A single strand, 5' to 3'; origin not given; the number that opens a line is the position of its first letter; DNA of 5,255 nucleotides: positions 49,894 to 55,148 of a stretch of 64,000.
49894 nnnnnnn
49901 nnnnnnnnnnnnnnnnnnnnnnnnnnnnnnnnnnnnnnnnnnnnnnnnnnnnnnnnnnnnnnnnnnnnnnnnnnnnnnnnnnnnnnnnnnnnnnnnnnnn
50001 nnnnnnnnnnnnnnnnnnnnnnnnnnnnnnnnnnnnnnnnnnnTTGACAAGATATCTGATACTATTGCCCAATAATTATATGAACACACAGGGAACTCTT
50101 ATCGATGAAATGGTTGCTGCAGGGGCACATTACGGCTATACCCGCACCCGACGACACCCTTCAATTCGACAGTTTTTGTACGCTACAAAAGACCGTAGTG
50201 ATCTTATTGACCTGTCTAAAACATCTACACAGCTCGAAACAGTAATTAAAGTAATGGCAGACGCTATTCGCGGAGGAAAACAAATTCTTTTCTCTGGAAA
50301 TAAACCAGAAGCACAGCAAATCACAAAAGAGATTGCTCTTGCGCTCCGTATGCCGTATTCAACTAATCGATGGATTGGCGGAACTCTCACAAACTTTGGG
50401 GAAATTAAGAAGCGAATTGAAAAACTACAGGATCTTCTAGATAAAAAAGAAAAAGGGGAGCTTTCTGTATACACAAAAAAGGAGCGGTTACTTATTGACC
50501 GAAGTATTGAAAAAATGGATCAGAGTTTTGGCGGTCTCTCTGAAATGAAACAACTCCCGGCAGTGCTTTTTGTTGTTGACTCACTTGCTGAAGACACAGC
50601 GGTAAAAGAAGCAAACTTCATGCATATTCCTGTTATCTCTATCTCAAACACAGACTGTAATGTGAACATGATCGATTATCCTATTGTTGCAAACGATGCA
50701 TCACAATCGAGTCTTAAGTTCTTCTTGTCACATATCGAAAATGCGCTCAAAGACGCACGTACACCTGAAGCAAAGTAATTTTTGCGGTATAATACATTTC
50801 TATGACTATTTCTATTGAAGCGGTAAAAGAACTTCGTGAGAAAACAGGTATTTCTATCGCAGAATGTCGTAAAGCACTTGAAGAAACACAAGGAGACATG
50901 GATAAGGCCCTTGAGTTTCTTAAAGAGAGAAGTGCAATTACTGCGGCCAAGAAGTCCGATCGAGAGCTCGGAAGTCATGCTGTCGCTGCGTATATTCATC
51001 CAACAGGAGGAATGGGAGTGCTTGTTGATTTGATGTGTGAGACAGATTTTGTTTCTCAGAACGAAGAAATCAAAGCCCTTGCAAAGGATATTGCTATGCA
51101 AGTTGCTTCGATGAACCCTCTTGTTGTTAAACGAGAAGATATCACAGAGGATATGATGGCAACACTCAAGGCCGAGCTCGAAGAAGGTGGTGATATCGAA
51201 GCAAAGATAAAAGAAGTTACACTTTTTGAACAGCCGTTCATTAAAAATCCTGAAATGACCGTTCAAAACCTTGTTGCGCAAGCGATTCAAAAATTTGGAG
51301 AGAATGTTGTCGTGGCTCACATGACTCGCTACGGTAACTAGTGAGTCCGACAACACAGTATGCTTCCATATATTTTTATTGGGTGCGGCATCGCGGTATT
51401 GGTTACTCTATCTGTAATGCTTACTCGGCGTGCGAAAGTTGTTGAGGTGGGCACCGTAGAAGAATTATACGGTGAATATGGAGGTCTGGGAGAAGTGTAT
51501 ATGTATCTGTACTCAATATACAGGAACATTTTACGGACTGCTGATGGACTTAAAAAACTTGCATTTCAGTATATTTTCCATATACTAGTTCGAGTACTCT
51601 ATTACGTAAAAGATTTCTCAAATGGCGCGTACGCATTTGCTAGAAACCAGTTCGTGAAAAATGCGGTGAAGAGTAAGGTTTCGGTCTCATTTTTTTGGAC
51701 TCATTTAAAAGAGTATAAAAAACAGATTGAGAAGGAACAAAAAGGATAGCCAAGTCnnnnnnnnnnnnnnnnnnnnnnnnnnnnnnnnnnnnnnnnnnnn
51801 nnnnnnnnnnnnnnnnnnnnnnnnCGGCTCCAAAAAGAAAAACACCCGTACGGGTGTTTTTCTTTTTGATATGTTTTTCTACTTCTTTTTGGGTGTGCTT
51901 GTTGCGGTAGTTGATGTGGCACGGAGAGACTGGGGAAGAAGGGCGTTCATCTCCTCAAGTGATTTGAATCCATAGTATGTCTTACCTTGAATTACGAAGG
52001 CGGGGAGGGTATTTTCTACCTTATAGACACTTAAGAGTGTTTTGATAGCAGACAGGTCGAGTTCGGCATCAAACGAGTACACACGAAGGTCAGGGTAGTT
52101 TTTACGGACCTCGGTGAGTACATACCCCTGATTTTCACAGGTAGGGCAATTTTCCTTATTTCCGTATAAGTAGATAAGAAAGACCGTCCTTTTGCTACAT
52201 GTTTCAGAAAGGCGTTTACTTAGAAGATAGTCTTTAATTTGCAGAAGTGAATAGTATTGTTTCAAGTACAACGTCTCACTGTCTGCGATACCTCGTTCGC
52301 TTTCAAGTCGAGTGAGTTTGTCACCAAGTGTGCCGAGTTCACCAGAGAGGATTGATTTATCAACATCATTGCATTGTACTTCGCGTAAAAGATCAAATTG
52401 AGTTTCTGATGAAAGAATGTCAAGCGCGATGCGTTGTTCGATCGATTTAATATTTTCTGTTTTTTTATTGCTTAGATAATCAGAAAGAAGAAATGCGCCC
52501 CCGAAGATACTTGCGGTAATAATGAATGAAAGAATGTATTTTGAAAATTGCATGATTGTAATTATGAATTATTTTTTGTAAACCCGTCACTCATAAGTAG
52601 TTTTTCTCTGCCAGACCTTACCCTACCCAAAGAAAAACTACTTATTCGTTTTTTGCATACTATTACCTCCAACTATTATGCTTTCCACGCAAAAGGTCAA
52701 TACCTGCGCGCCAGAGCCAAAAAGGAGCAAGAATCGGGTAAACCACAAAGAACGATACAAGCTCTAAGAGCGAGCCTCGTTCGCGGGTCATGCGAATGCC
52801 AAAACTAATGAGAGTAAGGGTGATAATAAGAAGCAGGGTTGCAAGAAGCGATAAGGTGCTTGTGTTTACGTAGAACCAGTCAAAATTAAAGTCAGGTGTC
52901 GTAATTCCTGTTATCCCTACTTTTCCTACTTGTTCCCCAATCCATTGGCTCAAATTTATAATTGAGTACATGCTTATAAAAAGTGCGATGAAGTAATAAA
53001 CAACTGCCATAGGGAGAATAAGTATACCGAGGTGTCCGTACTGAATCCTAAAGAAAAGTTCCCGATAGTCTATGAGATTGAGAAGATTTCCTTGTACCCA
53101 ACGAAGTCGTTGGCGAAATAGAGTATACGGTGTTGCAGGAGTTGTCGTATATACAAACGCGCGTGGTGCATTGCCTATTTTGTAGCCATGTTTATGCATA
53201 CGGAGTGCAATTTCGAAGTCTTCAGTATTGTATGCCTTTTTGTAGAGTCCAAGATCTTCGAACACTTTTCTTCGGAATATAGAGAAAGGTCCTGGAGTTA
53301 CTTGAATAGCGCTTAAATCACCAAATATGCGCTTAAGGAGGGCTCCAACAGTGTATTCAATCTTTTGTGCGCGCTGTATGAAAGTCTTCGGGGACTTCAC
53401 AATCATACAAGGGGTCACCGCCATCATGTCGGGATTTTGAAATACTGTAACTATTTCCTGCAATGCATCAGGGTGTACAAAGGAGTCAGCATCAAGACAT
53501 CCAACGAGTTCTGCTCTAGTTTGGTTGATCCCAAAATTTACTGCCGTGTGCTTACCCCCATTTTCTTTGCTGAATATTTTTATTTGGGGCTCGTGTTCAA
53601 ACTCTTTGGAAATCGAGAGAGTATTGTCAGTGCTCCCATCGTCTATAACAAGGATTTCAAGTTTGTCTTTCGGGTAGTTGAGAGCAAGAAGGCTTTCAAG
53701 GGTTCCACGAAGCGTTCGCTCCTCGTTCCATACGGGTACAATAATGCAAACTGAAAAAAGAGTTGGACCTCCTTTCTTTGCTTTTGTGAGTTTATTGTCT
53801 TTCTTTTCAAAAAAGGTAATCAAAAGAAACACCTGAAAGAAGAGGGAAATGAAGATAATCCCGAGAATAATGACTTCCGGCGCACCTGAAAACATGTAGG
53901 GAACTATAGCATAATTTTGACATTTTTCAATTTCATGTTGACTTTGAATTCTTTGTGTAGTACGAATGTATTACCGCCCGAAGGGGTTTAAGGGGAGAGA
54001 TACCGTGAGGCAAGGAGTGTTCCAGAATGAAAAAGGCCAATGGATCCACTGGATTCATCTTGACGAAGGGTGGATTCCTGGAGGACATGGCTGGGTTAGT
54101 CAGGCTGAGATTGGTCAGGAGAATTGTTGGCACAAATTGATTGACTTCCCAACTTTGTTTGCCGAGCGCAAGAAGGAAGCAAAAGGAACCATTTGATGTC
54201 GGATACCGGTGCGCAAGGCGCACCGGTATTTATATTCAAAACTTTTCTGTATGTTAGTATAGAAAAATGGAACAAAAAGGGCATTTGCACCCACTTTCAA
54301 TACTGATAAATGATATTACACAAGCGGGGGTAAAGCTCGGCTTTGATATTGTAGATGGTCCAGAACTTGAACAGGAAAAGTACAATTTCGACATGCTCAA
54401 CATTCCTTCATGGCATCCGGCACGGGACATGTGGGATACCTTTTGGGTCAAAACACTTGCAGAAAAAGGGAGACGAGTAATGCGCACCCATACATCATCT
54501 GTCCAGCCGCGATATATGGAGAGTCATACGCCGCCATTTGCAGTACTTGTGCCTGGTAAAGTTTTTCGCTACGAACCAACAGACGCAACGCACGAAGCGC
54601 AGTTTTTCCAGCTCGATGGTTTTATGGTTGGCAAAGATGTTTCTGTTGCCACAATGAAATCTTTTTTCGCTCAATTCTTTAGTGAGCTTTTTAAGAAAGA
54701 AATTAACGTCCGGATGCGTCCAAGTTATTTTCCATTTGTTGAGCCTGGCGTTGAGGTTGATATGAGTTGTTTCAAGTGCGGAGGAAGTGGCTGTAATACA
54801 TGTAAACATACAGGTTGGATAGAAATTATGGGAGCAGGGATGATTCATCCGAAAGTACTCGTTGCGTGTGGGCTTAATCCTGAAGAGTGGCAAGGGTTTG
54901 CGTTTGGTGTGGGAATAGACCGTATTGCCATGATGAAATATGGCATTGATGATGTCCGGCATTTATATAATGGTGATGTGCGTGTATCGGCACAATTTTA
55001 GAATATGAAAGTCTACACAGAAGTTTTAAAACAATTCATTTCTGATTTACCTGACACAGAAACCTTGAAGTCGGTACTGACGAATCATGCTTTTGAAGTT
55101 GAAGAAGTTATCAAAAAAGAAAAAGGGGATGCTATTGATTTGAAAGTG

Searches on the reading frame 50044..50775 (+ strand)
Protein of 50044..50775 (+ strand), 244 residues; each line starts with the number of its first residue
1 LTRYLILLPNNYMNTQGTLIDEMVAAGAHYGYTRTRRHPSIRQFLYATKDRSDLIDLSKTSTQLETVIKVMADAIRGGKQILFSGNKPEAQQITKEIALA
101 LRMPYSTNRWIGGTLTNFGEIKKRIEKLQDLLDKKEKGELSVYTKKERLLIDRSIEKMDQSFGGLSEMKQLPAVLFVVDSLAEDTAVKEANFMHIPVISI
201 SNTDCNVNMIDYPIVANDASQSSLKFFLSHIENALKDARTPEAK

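Call 78: search_protein_families(library=pfam, proteins=[window:50044-50775:+], max_evalue=0.001)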
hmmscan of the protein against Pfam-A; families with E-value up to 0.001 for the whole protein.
window:50044-50775:+ (244 aa): 1 family
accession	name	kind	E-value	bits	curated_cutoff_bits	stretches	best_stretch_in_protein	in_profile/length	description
PF00318.25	Ribosomal_S2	-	5.6e-62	209.3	26.1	1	23-237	1-215/216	Ribosomal protein S2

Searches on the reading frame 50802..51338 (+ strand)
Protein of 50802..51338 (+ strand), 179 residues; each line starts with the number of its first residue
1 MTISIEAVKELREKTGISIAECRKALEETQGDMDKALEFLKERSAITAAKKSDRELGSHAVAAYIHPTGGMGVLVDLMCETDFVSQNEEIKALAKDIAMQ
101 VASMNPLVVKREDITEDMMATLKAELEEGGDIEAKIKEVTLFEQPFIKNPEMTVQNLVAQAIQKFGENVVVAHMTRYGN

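Call 78: search_protein_families(library=pfam, proteins=[window:50802-51338:+], max_evalue=0.001)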
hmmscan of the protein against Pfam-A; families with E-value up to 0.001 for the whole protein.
window:50802-51338:+ (179 aa): 2 families
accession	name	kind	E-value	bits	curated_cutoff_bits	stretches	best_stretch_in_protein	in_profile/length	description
PF00889.24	EF_TS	-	3.6e-19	69.6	27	1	30-170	53-193/204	Elongation factor TS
PF25025.1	EF-Ts_N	-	7.2e-08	32.7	33.2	1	6-43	15-53/60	Elongation factor Ts, mitochondrial, N-terminal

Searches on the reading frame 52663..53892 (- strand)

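Call 78: search_protein_families(library=pfam, proteins=[window:52663-53892:-], max_evalue=0.001)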
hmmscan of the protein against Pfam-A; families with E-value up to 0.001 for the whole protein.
window:52663-53892:- (409 aa): 6 families
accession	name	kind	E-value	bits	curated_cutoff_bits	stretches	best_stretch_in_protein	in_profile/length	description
PF00535.33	Glycos_transf_2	-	1.2e-34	120.1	23.3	1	49-214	1-167/168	Glycosyl transferase family 2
PF13641.12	Glyco_tranf_2_3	-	7.8e-31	108.3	27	1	48-268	3-230/230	Glycosyltransferase like family 2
PF13632.12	Glyco_trans_2_3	-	1.5e-24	87.4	27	1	132-316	4-182/198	Glycosyl transferase family group 2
PF03142.21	Chitin_synth_2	-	2.3e-14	53.4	27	1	120-212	195-290/527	Chitin synthase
PF13506.12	Glyco_transf_21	-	2.2e-13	50.5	21.7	1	116-265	20-172/174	Glycosyl transferase family 21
PF10111.15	Glyco_tranf_2_2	-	6.8e-13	49.2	27.3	1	50-263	2-232/276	Glycosyltransferase like family 2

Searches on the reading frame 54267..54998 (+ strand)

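Call 78: search_protein_families(library=pfam, proteins=[window:54267-54998:+], max_evalue=0.001)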
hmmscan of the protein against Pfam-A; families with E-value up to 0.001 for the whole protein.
window:54267-54998:+ (244 aa): 1 family
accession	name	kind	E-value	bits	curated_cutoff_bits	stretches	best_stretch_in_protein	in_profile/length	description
PF01409.25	tRNA-synt_2d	-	5.3e-90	301.6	19.8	1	3-244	12-246/246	tRNA synthetases class II core domain (F)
